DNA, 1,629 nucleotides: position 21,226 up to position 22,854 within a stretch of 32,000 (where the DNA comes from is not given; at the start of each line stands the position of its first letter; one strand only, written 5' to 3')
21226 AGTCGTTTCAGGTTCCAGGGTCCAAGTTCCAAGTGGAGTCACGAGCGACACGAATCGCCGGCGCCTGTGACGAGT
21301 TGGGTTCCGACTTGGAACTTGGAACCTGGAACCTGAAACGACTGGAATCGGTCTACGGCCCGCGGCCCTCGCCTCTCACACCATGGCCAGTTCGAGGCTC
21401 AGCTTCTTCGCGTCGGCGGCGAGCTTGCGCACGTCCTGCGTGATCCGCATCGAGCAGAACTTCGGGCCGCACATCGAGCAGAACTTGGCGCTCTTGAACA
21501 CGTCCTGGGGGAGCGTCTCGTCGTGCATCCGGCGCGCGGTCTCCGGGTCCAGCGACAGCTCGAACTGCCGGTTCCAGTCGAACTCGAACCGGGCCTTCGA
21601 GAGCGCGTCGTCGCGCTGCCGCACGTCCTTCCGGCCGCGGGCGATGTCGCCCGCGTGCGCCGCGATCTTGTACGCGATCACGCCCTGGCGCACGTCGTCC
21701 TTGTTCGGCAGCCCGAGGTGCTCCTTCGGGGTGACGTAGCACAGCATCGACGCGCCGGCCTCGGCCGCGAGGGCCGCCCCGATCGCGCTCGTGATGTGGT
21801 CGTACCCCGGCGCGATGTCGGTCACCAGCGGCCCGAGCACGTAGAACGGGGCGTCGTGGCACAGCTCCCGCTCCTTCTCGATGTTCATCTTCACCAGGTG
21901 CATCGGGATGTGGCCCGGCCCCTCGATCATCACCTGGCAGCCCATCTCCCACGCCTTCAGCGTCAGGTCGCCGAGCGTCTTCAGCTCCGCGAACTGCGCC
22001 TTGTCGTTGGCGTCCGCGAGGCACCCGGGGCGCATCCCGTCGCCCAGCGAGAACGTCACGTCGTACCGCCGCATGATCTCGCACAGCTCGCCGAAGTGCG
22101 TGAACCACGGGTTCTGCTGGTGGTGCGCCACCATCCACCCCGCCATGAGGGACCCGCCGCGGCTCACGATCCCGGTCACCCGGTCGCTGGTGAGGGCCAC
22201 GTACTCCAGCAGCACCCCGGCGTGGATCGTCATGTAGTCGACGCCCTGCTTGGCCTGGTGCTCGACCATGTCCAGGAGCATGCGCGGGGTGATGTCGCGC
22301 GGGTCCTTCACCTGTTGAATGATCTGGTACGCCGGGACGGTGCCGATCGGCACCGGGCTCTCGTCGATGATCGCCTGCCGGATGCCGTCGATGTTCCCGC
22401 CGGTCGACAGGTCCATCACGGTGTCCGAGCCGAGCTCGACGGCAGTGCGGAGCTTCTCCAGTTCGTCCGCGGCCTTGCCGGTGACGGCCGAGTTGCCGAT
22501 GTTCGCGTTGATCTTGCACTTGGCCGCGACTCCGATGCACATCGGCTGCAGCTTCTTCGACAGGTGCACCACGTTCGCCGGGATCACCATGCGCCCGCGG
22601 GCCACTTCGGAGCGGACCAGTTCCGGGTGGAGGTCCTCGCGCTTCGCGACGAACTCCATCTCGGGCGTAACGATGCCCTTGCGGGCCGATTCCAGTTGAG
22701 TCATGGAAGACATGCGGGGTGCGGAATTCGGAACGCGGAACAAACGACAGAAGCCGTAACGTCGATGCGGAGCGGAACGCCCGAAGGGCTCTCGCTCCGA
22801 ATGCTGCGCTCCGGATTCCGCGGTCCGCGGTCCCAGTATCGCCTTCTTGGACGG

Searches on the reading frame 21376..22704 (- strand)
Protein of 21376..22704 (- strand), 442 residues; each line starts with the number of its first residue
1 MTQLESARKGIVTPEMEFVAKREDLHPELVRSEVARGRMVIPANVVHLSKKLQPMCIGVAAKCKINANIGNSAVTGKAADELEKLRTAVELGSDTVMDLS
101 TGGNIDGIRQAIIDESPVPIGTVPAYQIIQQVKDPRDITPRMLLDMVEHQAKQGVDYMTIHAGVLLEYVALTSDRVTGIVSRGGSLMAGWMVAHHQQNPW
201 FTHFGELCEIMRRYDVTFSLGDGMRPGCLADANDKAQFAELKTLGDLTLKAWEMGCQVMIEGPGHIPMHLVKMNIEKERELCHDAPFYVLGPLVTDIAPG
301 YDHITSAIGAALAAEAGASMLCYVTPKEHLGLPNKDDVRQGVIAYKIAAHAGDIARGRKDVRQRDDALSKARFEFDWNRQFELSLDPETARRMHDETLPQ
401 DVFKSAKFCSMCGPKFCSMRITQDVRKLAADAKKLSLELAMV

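Call 20: search_protein_families(library=pfam, proteins=[window:21376-22704:-])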
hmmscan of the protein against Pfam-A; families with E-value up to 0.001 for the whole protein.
window:21376-22704:- (442 aa): 1 family
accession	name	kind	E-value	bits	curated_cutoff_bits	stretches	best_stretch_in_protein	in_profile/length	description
PF01964.24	ThiC_Rad_SAM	-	9.6e-189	627.9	25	1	2-423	1-419/420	Radical SAM ThiC family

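Call 22: find_encoding_contigs(protein=window:21376-22704:-, flank=10000, max_places=10)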
Protein window:21376-22704:- (442 aa): 7 contigs read that carry it; 3 places shown.
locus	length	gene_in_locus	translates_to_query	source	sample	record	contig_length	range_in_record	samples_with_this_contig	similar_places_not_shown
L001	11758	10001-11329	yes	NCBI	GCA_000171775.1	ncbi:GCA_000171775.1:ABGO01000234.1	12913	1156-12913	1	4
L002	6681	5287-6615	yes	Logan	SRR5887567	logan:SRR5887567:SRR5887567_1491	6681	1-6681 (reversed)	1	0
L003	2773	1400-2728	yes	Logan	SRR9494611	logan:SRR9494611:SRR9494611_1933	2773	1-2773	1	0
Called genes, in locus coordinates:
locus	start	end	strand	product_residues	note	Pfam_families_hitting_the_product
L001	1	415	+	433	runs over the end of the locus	PF00202:Aminotran_3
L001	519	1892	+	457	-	PF13360:PQQ_2, PF13570:Beta-prop_ACSF4 (weak), PF13360:PQQ_2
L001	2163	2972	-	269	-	PF00459:Inositol_P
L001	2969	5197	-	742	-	PF00664:ABC_membrane, PF00005:ABC_tran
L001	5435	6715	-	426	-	PF12679:ABC2_membrane_2, PF12730:ABC2_membrane_4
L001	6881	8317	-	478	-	PF19996:ivWA-helical_N, PF19997:ivWA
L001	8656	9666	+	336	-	-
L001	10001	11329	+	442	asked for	PF01964:ThiC_Rad_SAM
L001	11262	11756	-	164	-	?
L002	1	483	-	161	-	?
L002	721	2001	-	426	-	PF12679:ABC2_membrane_2, PF12730:ABC2_membrane_4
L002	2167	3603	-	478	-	PF19996:ivWA-helical_N, PF19997:ivWA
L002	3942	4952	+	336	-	-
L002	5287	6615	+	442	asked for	PF01964:ThiC_Rad_SAM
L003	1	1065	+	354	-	?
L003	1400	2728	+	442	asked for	PF01964:ThiC_Rad_SAM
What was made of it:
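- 21376..22704 (-): thiC (radical-SAM phosphomethylpyrimidine synthase). The hairpin lies in its 3' flank. call 20 (PF01964, E 9.6e-189); call 22 (exact match to G. obscuriglobus GCA_000171775.1)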

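Call 38: find_homologous_proteins(query=window:21376-22704:-, max_evalue=1e-150)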
Query window:21376-22704:- (442 aa): 7963 proteins with E <= 1e-150 among 8000 candidates; the best 120 are listed.
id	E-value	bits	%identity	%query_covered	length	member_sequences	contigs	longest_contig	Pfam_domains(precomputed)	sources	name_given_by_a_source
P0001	1.9e-286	968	95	100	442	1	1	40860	PF01964.25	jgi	jgi:phosphomethylpyrimidine synthase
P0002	2.2e-286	967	95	100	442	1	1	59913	PF01964.25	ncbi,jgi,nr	ncbi:MAG: phosphomethylpyrimidine synthase ThiC [Planctomycetes bacterium]|nr:phosphomethylpyrimidin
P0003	5.6e-286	966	95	100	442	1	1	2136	PF01964.25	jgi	-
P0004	3.5e-284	960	94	100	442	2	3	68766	PF01964.25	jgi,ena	jgi:phosphomethylpyrimidine synthase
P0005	1.7e-283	958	94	100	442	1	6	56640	PF01964.25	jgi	jgi:phosphomethylpyrimidine synthase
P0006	2.9e-283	957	95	100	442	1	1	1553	PF01964.25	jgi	jgi:phosphomethylpyrimidine synthase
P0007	5.6e-283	956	95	100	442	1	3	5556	PF01964.25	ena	-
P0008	6.0e-283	956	94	100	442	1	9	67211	PF01964.25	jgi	jgi:phosphomethylpyrimidine synthase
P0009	8.5e-282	952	94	100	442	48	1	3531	PF01964.25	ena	-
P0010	2.2e-281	951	94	100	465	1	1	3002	PF01964.25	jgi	jgi:phosphomethylpyrimidine synthase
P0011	3.1e-281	950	94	100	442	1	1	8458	PF01964.25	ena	-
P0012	5.1e-281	950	94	100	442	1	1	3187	PF01964.25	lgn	-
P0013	1.2e-280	948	94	100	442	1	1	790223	PF01964.25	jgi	jgi:phosphomethylpyrimidine synthase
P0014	4.6e-280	946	93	100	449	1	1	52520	PF01964.25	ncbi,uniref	ncbi:phosphomethylpyrimidine synthase ThiC [Gemmata sp.]|uniref:phosphomethylpyrimidine synthase Thi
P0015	1.8e-279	945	93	100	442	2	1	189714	PF01964.25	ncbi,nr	ncbi:MAG: thiamine biosynthesis protein ThiC [Planctomycetaceae bacterium]|nr:thiamine biosynthesis 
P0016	2.1e-279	944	93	100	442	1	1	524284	PF01964.25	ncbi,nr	ncbi:thiamine biosynthesis protein : Phosphomethylpyrimidine synthase OS=Singulisphaera acidiphila (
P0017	2.2e-279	944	93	100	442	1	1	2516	PF01964.25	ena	-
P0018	1.2e-278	942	92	100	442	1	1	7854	PF01964.25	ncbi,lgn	-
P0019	1.5e-278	941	93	100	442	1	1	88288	PF01964.25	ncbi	-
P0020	2.1e-278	941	93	100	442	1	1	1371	PF01964.25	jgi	-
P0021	2.2e-278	941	92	100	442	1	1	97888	PF01964.25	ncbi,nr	ncbi:MAG: phosphomethylpyrimidine synthase ThiC [Planctomycetes bacterium]|nr:phosphomethylpyrimidin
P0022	8.1e-278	939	92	100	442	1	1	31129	PF01964.25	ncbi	-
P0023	1.0e-277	939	93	100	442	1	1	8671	PF01964.25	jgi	jgi:phosphomethylpyrimidine synthase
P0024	2.9e-277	937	92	100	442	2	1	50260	PF01964.25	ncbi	ncbi:MAG: phosphomethylpyrimidine synthase ThiC [Gemmataceae bacterium]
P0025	3.1e-277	937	92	100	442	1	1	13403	PF01964.25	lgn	-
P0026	3.4e-277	937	92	100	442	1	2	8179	PF01964.25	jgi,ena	-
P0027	4.1e-277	937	92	100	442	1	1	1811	PF01964.25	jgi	jgi:phosphomethylpyrimidine synthase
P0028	5.2e-277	936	92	99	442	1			PF01964.25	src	-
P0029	3.3e-276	934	92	100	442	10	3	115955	PF01964.25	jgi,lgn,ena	jgi:phosphomethylpyrimidine synthase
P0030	1.6e-274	928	90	100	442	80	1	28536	PF01964.25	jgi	jgi:phosphomethylpyrimidine synthase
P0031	1.9e-274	928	91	100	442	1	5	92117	PF01964.25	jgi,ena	-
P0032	2.9e-274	927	91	100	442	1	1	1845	PF01964.25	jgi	jgi:phosphomethylpyrimidine synthase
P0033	5.5e-274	926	91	100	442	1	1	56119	PF01964.25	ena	-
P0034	6.9e-274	926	90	100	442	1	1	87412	PF01964.25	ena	-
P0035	1.0e-273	926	90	100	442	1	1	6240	PF01964.25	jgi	jgi:phosphomethylpyrimidine synthase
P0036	1.1e-273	926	91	100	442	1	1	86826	PF01964.25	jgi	jgi:phosphomethylpyrimidine synthase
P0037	3.3e-272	921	90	100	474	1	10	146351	PF01964.25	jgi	jgi:phosphomethylpyrimidine synthase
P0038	4.8e-272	920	91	100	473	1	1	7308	PF01964.25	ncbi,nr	ncbi:MAG TPA: phosphomethylpyrimidine synthase ThiC [Gemmataceae bacterium]|nr:phosphomethylpyrimidi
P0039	9.1e-272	919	91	100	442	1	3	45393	PF01964.25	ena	-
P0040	1.8e-271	918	90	100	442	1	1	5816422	PF01964.25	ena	-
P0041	2.2e-271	918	93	97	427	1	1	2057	PF01964.25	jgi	jgi:phosphomethylpyrimidine synthase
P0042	2.8e-271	918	90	100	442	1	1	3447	PF01964.25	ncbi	-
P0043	4.5e-271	917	90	100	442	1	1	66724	PF01964.25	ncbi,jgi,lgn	-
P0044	6.2e-270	913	90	100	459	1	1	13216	PF01964.25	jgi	jgi:phosphomethylpyrimidine synthase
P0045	4.1e-269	910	89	100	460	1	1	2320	PF01964.25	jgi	-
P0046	7.5e-269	910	89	100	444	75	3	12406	PF01964.25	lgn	-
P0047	1.7e-268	908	89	100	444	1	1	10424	PF01964.25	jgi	jgi:phosphomethylpyrimidine synthase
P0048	2.0e-268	908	90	100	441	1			PF01964.25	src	-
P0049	5.9e-268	907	89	99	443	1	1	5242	PF01964.25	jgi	jgi:phosphomethylpyrimidine synthase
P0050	6.1e-268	907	89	100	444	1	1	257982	PF01964.25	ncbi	-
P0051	6.4e-268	906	88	100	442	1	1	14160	PF01964.25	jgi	jgi:phosphomethylpyrimidine synthase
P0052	8.0e-268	906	90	100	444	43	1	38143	PF01964.25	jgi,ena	jgi:phosphomethylpyrimidine synthase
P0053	8.3e-268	906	89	100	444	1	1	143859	PF01964.25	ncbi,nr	ncbi:MAG: phosphomethylpyrimidine synthase ThiC [Gemmataceae bacterium]|nr:phosphomethylpyrimidine s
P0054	9.6e-268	906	89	99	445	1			PF01964.25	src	-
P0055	1.4e-267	905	89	99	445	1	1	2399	PF01964.25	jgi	jgi:phosphomethylpyrimidine synthase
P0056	1.6e-267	905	89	100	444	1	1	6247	PF01964.25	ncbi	-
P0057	2.9e-267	904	89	100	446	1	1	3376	PF01964.25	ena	-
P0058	3.3e-267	904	89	100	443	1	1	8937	PF01964.25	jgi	jgi:phosphomethylpyrimidine synthase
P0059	4.0e-267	904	89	99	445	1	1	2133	PF01964.25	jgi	jgi:phosphomethylpyrimidine synthase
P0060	4.2e-267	904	89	100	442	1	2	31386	PF01964.25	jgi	jgi:phosphomethylpyrimidine synthase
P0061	4.4e-267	904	89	100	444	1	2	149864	PF01964.25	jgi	jgi:phosphomethylpyrimidine synthase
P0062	5.7e-267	903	88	100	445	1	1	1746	PF01964.25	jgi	jgi:phosphomethylpyrimidine synthase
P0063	9.7e-267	903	90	98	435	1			PF01964.25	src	-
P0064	1.0e-266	903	88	100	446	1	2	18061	PF01964.25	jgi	-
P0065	1.1e-266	902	89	99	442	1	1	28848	PF01964.25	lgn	-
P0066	1.7e-266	902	95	94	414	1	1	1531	PF01964.25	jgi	jgi:phosphomethylpyrimidine synthase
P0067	3.4e-266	901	87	99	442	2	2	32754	PF01964.25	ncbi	-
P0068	5.1e-266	900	89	97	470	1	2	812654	PF01964.25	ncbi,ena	-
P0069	2.3e-265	898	88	99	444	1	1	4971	PF01964.25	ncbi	-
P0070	2.6e-265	898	88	100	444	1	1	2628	PF01964.25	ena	-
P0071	3.4e-265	898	88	100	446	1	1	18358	PF01964.25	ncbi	-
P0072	3.6e-265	897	88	100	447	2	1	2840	PF01964.25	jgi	-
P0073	4.9e-265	897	88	100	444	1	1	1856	PF01964.25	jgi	jgi:phosphomethylpyrimidine synthase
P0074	6.3e-265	897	87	100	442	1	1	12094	PF01964.25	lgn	-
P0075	6.3e-265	897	88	100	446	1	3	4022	PF01964.25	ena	-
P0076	6.9e-265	896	87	100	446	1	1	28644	PF01964.25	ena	-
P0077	7.8e-265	896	88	100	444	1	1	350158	PF01964.25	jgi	jgi:phosphomethylpyrimidine synthase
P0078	8.0e-265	896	89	97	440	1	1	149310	PF01964.25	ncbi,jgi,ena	jgi:phosphomethylpyrimidine synthase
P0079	8.2e-265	896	88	100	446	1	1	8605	PF01964.25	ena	-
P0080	8.4e-265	896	89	99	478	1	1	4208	PF01964.25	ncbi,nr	ncbi:MAG TPA: phosphomethylpyrimidine synthase ThiC [Fimbriiglobus sp.]|nr:phosphomethylpyrimidine s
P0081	9.3e-265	896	88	99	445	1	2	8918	PF01964.25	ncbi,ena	-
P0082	9.6e-265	896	87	100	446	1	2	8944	PF01964.25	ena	-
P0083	1.1e-264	896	87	100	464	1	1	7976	PF01964.25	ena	-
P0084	1.3e-264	896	87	100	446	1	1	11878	PF01964.25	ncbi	-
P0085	1.4e-264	895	86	100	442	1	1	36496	PF01964.25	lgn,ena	-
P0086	1.6e-264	895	88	99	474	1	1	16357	PF01964.25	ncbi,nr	ncbi:MAG TPA: phosphomethylpyrimidine synthase ThiC [Fimbriiglobus sp.]|nr:phosphomethylpyrimidine s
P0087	1.9e-264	895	88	100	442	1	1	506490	PF01964.25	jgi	jgi:phosphomethylpyrimidine synthase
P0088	1.9e-264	895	86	100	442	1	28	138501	PF01964.25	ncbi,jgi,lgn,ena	jgi:phosphomethylpyrimidine synthase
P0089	2.2e-264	895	88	98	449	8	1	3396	PF01964.25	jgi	jgi:phosphomethylpyrimidine synthase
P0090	2.5e-264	895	90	97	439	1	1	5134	PF01964.25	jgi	jgi:phosphomethylpyrimidine synthase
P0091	2.5e-264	895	87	100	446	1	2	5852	PF01964.25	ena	-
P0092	2.6e-264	895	86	100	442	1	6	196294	PF01964.25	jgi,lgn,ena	-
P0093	2.6e-264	895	86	100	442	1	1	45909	PF01964.25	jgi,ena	-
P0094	2.6e-264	895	86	100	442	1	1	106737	PF01964.25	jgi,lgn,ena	-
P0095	2.7e-264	895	87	100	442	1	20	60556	PF01964.25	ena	-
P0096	3.3e-264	894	87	100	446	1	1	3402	PF01964.25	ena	-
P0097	3.6e-264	894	86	100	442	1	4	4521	PF01964.25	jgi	jgi:phosphomethylpyrimidine synthase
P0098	4.1e-264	894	88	99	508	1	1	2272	PF01964.25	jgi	jgi:phosphomethylpyrimidine synthase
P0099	4.8e-264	894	86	100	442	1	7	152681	PF01964.25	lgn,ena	-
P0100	4.9e-264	894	86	100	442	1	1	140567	PF01964.25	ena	-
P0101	5.2e-264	894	87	100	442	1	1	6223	PF01964.25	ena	-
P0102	6.7e-264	893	86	100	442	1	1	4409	PF01964.25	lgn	-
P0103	6.7e-264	893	86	100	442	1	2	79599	PF01964.25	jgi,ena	jgi:phosphomethylpyrimidine synthase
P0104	6.8e-264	893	86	100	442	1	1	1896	PF01964.25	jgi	-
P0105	8.6e-264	893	88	100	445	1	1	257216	PF01964.25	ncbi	ncbi:MAG: phosphomethylpyrimidine synthase ThiC [Gemmataceae bacterium]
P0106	8.9e-264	893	88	100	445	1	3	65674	PF01964.25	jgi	jgi:phosphomethylpyrimidine synthase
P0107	8.9e-264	893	88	99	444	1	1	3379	PF01964.25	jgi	jgi:phosphomethylpyrimidine synthase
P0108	9.0e-264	893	88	100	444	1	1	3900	PF01964.25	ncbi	-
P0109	9.1e-264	893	86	100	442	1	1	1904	PF01964.25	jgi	-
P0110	1.0e-263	893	89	98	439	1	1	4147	PF01964.25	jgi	jgi:phosphomethylpyrimidine synthase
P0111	1.1e-263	893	88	99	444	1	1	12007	PF01964.25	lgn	-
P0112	1.1e-263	893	87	99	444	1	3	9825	PF01964.25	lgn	-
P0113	1.3e-263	892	86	100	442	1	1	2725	PF01964.25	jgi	-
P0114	1.3e-263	892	86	100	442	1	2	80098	PF01964.25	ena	-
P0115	1.4e-263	892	87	100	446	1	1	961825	PF01964.25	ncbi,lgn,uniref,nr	ncbi:Hydroxymethylpyrimidine phosphate synthase ThiC [Fimbriiglobus ruber]|uniref:Phosphomethylpyrim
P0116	1.5e-263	892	86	100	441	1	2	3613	PF01964.25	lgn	-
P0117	1.5e-263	892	88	99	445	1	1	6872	PF01964.25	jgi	jgi:phosphomethylpyrimidine synthase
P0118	1.5e-263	892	88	100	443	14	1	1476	PF01964.25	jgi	jgi:phosphomethylpyrimidine synthase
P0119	1.5e-263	892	87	99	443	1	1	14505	PF01964.25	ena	-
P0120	1.7e-263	892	87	100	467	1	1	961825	PF01964.25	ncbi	ncbi:phosphomethylpyrimidine synthase ThiC [Fimbriiglobus ruber]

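Call 39: find_encoding_contigs(protein=P0002, flank=10000, max_places=2)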
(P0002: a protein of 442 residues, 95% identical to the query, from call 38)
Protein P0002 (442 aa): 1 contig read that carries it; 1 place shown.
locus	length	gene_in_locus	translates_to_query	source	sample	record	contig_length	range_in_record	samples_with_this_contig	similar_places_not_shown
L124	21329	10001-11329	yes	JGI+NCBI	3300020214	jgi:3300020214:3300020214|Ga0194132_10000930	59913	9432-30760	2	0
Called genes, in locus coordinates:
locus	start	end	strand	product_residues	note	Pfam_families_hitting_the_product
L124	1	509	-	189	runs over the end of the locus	-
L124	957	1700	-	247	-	PF06439:3keto-disac_hyd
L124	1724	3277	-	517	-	PF00884:Sulfatase, PF01663:Phosphodiest (faint), PF16347:SGSH_C (weak)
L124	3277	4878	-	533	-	PF00884:Sulfatase, PF01663:Phosphodiest (faint), PF16347:SGSH_C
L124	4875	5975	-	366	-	PF03629:SASA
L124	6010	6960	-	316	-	PF03629:SASA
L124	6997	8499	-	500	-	PF19996:ivWA-helical_N, PF19997:ivWA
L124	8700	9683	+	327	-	-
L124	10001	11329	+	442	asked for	PF01964:ThiC_Rad_SAM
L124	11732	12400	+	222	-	PF13578:Methyltransf_24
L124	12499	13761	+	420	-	PF12256:TcdB_toxin_midN (faint), PF01839:FG-GAP (faint), PF16743:PliI (faint), PF13517:FG-GAP_3, PF22301:AUDH_beta_propeller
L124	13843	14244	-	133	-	-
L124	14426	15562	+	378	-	PF00266:Aminotran_5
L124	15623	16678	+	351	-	PF01408:GFO_IDH_MocA, PF02894:GFO_IDH_MocA_C, PF22725:GFO_IDH_MocA_C3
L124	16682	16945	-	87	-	-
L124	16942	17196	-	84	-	-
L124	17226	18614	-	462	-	PF00067:p450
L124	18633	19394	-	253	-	PF00198:2-oxoacid_dh (faint)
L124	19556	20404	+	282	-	PF13489:Methyltransf_23, PF13847:Methyltransf_31, PF08241:Methyltransf_11, PF08242:Methyltransf_12, PF13649:Methyltransf_25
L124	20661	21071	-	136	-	PF18616:CdiI_3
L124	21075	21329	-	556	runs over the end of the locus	PF01425:Amidase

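Call 40: find_encoding_contigs(protein=P0013, flank=10000, max_places=2)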
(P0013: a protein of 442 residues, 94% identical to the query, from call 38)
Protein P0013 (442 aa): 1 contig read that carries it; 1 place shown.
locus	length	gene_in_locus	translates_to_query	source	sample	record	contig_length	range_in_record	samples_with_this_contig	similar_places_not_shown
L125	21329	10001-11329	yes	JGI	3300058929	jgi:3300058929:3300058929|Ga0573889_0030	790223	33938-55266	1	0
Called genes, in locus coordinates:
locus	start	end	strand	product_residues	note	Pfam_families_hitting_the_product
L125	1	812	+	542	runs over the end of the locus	-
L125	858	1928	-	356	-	PF08450:SGL (faint), PF25021:TEN_NHL, PF01436:NHL (weak)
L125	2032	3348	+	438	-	PF00999:Na_H_Exchanger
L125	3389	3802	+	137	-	-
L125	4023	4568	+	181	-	-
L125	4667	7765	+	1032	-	PF18582:HZS_alpha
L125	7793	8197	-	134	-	PF00072:Response_reg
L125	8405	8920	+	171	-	PF11181:YflT (faint)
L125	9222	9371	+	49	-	-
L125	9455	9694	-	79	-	-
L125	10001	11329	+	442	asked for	PF01964:ThiC_Rad_SAM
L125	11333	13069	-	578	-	PF01636:APH (faint), PF00069:Pkinase, PF07714:PK_Tyr_Ser-Thr, PF03109:ABC1 (faint)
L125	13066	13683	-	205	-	PF04542:Sigma70_r2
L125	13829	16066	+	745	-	PF00553:CBM_2, PF09478:CBM49 (faint), PF00553:CBM_2, PF00150:Cellulase, PF03160:Calx-beta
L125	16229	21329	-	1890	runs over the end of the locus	PF01835:MG2 (faint), PF00207:A2M, PF07678:TED_complement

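Call 41: find_encoding_contigs(protein=P0014, flank=10000, max_places=2)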
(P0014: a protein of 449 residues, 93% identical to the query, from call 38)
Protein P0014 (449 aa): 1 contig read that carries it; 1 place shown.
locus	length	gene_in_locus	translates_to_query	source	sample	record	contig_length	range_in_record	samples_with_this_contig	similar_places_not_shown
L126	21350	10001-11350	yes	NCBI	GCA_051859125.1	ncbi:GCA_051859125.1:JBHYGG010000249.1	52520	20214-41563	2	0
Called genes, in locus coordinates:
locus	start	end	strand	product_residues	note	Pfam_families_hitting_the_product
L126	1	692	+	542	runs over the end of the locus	-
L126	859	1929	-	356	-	PF13449:Phytase-like (faint), PF08450:SGL (faint), PF25021:TEN_NHL, PF01436:NHL (weak)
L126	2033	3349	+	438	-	PF00999:Na_H_Exchanger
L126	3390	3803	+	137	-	-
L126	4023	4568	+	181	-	-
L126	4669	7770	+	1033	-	PF18582:HZS_alpha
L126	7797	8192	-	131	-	PF00072:Response_reg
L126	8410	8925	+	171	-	PF11181:YflT (faint)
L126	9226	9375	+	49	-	-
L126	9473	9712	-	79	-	-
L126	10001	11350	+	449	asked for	PF01964:ThiC_Rad_SAM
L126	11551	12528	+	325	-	PF07963:N_methyl, PF07596:SBP_bac_10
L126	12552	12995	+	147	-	-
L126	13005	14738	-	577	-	PF00069:Pkinase, PF03109:ABC1 (faint), PF07714:PK_Tyr_Ser-Thr, PF01636:APH (weak)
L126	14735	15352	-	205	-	PF04542:Sigma70_r2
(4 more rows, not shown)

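Call 42: find_encoding_contigs(protein=P0016, flank=10000, max_places=2)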
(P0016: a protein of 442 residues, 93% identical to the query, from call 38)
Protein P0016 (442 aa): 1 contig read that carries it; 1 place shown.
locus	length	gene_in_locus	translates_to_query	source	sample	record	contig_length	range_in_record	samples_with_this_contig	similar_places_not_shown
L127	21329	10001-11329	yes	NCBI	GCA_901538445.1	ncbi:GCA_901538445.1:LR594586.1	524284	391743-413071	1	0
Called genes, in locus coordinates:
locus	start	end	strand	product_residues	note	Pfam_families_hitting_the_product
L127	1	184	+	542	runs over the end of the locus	-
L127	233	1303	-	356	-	PF01436:NHL (faint), PF08450:SGL (faint), PF25021:TEN_NHL (weak)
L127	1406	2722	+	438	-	PF00999:Na_H_Exchanger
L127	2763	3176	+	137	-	-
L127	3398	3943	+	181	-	-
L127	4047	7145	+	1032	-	PF18582:HZS_alpha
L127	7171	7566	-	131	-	PF00072:Response_reg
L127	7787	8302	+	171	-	PF11181:YflT (faint)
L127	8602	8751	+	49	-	-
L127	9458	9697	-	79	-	-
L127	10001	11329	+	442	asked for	PF01964:ThiC_Rad_SAM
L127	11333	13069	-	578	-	PF00069:Pkinase, PF03109:ABC1 (faint), PF07714:PK_Tyr_Ser-Thr, PF01636:APH (weak)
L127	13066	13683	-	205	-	PF04542:Sigma70_r2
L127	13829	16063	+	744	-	PF00553:CBM_2, PF09478:CBM49 (faint), PF00553:CBM_2, PF00150:Cellulase, PF03160:Calx-beta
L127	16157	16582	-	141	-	-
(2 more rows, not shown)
